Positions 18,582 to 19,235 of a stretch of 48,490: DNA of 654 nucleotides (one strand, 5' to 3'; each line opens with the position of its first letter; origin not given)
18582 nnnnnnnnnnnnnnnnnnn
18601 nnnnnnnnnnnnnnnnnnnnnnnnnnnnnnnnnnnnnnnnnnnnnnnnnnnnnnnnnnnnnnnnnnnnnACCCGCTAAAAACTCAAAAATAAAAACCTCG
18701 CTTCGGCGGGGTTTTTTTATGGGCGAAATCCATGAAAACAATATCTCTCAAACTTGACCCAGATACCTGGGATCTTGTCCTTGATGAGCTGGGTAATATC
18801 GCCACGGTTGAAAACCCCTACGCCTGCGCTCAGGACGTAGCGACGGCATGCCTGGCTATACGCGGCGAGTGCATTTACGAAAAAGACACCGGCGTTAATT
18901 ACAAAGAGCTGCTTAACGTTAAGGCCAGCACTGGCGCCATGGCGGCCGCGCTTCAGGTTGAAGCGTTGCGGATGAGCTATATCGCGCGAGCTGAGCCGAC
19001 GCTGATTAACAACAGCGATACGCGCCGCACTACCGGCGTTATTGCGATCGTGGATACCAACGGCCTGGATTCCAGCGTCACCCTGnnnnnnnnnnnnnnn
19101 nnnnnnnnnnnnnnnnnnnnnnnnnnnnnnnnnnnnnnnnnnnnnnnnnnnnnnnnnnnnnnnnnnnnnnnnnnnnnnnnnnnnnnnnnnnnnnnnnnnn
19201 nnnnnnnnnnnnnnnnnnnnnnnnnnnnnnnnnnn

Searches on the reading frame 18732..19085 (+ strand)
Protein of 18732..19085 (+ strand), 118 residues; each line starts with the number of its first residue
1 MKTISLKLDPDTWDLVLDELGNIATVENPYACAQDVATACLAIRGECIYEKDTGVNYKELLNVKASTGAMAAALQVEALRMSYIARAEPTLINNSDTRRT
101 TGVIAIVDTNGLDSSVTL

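Call 4: search_protein_families(library=pfam, proteins=[window:18732-19085:+], max_evalue=0.01)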
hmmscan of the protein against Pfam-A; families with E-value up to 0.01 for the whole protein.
window:18732-19085:+ (118 aa): 1 family
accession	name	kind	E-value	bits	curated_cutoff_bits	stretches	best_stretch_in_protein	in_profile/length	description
PF10934.14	Sheath_initiator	-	0.0094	16.4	32.9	0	7-73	2-68/104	Contractile injection system sheath initiator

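Call 10: search_protein_families(library=phrogs, proteins=[window:18732-19085:+], max_evalue=0.01)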
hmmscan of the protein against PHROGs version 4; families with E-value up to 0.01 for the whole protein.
window:18732-19085:+ (118 aa): 1 family
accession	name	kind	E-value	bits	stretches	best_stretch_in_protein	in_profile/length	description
phrog_120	-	tail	4.1e-29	103.3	1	1-114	54-171/303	baseplate wedge subunit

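Call 15: search_dna_similar(query=window:18732-19085:+, collection=phages, mode=protein, max_rows=60, max_evalue=0.00001, rows=spread)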
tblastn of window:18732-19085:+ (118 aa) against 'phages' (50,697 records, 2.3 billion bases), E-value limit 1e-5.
Records with a match: 153; places in all: 153; records where one place covers at least 80% of the query: 72.
Best place of each record, by identity: >=99% 5; 95-99% 1; <60% 147.
By first word of the organism name: Acinetobacter 81; Xanthomonas 27; Burkholderia 15; Aeromonas 10; Klebsiella 6; Pseudomonas 5; Edwardsiella 4; Vibrio 1; Acetobacter 1; Pantoea 1; and 2 more.
By host as written in the record: Acinetobacter baumannii 40; - 13; Xanthomonas oryzae pv. oryzae 11; Xanthomonas arboricola pv. pruni strain Xcp1 6; Acinetobacter sp. 5; Klebsiella pneumoniae 4; Aeromonas rivipollensis 4; Burkholderia sp. 4; and 54 more.
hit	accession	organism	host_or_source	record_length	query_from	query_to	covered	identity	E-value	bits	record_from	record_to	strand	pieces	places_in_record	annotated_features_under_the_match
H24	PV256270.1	Klebsiella phage klb_E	Klebsiella pneumoniae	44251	1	118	100%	99.2%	7e-72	237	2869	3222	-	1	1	record has no annotation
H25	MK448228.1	Klebsiella phage ST15-VIM1phi2.1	Klebsiella pneumoniae ST15-VIM1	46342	1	118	100%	99.2%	1e-71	236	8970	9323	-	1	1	hypothetical protein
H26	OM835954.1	Klebsiella phage KP12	Klebsiella pneumoniae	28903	1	118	100%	98.3%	1e-70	233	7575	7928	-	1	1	hypothetical protein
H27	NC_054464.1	Edwardsiella phage Edno5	Edwardsiella anguillarum EA011113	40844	5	118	97%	38.3%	7e-19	86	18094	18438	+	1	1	baseplate wedge subunit | baseplate J/gp47 family protein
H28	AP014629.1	Edwardsiella phage GF-2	-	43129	5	118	97%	37.4%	2e-18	85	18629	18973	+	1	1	hypothetical protein (x2)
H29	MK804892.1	Aeromonas phage 4_D05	Aeromonas rivipollensis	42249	5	111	91%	39.8%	6e-15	75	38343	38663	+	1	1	hypothetical protein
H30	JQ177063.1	Aeromonas phage vB_AsaM-56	Aeromonas salmonicida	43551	5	111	91%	39.8%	7e-15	74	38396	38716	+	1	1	hypothetical protein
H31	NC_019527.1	Aeromonas phage vB_AsaM-56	Aeromonas salmonicida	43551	5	111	91%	39.8%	7e-15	74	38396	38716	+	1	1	baseplate wedge subunit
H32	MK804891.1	Aeromonas phage 2_D05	Aeromonas rivipollensis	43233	5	111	91%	38.9%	4e-13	70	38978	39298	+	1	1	hypothetical protein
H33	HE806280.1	Acinetobacter phage AP22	Acinetobacter baumannii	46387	1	118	100%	33.3%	9e-8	54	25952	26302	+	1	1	hypothetical protein (x2) | putative baseplate J-like protein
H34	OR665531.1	Acinetobacter phage NL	Acinetobacter baumannii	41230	1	118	100%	33.3%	2e-7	53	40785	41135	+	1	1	tail sheath initiator protein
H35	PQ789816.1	Burkholderia phage vB_E159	Burkholderia sp.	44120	5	111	91%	35.2%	1e-11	66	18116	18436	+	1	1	baseplate J-like protein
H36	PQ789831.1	Burkholderia phage vB_E436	Burkholderia sp.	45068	5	111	91%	35.2%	1e-11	66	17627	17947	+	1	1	hypothetical protein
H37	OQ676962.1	Xanthomonas phage NEB7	Xanthomonas sp.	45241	1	105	89%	35.7%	3e-10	61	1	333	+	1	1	baseplate wedge subunit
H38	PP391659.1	Xanthomonas phage XapPhi1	Xanthomonas arboricola pv. pruni strain ...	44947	1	105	89%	35.7%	4e-10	61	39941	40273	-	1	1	hypothetical protein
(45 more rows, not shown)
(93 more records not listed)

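Call 18: get_annotated_region(hit=H27, flank=4000)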
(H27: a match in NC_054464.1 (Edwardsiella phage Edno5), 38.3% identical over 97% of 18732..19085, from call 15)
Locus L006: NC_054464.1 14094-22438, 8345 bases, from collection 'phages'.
description: Edwardsiella phage Edno5, complete genome.
organism: Edwardsiella phage Edno5 (NCBI taxid 2419942)
taxonomy: Viruses; Duplodnaviria; Heunggongvirae; Uroviricota; Caudoviricetes; Gofduovirus; Gofduovirus edno5
host: Edwardsiella anguillarum EA011113; source: -; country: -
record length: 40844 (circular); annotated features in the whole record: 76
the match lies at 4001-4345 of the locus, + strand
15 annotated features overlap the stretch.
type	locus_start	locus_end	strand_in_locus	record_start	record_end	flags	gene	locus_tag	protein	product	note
CDS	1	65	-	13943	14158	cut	-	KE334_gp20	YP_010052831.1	hypothetical protein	-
CDS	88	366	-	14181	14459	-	-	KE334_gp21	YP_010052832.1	partition protein ATPase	-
CDS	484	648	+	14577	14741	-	-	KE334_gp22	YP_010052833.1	Arc-like repressor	-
CDS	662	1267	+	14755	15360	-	-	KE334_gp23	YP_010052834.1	anti-repressor Ant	-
CDS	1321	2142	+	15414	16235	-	-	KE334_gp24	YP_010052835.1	hypothetical protein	-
CDS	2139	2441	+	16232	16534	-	-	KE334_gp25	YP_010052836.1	virion structural protein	-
CDS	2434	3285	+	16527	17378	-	-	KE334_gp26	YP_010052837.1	baseplate hub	-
CDS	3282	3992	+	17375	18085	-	-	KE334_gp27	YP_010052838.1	baseplate spike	hypothetical protein; Some similarities with unknown protein of Photorhabdus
CDS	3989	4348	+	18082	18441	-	-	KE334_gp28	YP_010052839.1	baseplate wedge subunit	-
CDS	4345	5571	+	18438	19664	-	-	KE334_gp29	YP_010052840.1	baseplate J/gp47 family protein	-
CDS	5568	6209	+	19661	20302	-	-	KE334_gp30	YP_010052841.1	structural protein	-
CDS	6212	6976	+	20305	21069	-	-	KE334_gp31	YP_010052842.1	tail fiber protein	-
CDS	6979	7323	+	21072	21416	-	-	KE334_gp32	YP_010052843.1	hypothetical protein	-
CDS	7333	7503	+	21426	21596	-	-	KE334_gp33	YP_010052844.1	hypothetical protein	-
CDS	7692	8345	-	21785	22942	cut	-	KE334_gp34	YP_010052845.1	integrase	-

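Call 66: find_related_loci(query=window:18732-19085:+, collection=genome_contigs, flank=7000)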
Query window:18732-19085:+ (118 aa) in genome_contigs; peptide patterns used: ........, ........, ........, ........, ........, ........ (x = any residue, [..] = any of these).
600 stretches matched a pattern (row limit reached: there are more); 1 encode a relative of the query (tblastn E <= 1e-3); 1 distinct loci.
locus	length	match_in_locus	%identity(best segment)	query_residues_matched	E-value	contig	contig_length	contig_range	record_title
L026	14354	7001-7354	83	1-118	5e-65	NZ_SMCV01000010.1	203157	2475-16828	Raoultella sp. BIGb0138 Ga0304797_110, whole genome shotgun sequence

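Call 68: search_protein_families(library=pfam, proteins=[L026:4981-5631:+, L026:5925-6503:+, L026:6510-6914:+], max_evalue=0.01)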
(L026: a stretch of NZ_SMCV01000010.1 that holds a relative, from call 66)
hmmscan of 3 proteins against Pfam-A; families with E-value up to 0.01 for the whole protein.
L026:4981-5631:+ (217 aa): 0 families

L026:5925-6503:+ (193 aa): 1 family
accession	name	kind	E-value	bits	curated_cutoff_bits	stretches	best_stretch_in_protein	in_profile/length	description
PF13274.11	SocA_Panacea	-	6.9e-28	98.3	25.7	1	33-145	1-113/113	Antitoxin SocA-like, Panacea domain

L026:6510-6914:+ (135 aa): 0 families
